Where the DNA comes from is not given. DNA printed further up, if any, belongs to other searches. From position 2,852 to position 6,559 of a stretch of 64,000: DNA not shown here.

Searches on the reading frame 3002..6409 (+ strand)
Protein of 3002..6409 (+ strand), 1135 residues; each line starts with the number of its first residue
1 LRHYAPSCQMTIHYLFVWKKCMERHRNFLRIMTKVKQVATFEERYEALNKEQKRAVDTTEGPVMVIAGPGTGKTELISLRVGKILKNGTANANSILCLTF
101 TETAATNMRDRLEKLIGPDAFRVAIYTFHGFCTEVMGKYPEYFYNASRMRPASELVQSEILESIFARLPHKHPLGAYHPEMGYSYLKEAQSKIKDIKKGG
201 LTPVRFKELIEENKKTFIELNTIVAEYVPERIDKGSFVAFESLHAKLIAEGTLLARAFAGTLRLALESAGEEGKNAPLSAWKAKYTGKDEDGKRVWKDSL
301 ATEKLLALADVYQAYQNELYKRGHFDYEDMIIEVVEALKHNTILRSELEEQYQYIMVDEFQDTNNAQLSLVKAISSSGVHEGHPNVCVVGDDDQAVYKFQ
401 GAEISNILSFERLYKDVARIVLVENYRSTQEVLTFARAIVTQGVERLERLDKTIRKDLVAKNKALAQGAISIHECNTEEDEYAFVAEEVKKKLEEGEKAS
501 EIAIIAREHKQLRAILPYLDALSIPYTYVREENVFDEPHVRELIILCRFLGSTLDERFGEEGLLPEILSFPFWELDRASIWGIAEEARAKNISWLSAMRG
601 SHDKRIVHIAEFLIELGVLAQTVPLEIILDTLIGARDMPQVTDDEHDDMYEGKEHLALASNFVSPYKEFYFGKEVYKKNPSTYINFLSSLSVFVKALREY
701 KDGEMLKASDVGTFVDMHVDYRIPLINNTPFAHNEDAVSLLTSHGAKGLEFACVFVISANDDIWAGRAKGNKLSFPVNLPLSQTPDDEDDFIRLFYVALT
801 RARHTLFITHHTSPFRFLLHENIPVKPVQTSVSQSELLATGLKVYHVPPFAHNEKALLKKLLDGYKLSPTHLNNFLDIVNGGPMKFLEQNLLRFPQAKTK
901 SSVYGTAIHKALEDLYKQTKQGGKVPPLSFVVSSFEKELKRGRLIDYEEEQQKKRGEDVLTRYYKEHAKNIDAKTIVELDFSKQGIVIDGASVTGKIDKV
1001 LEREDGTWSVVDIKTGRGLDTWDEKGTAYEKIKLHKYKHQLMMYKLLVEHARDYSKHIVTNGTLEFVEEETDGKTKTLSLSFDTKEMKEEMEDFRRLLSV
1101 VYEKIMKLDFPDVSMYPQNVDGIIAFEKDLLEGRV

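Call 86: search_protein_families(library=pfam, proteins=[window:3002-6409:+], max_evalue=0.0001)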
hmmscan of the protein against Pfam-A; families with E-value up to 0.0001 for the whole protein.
window:3002-6409:+ (1135 aa): 6 families
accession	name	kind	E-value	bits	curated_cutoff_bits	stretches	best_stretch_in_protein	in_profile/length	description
PF00580.27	UvrD-helicase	-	7.5e-64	216.5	23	1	48-414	1-270/271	UvrD/REP helicase N-terminal domain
PF13361.12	UvrD_C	-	1.3e-31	110.8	25.6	1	420-811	1-348/350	UvrD-like helicase C-terminal domain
PF13245.12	AAA_19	-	4.1e-21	76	25.1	1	52-399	1-133/134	AAA domain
PF12705.13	PDDEXK_1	-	1.4e-18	68.2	22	1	867-1111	2-227/247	PD-(D/E)XK nuclease superfamily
PF13538.12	UvrD_C_2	-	1.4e-09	38.1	27.4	0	782-808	25-51/52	UvrD-like helicase C-terminal domain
PF13604.12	AAA_30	-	4.8e-05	23.6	27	0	48-112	2-66/191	AAA domain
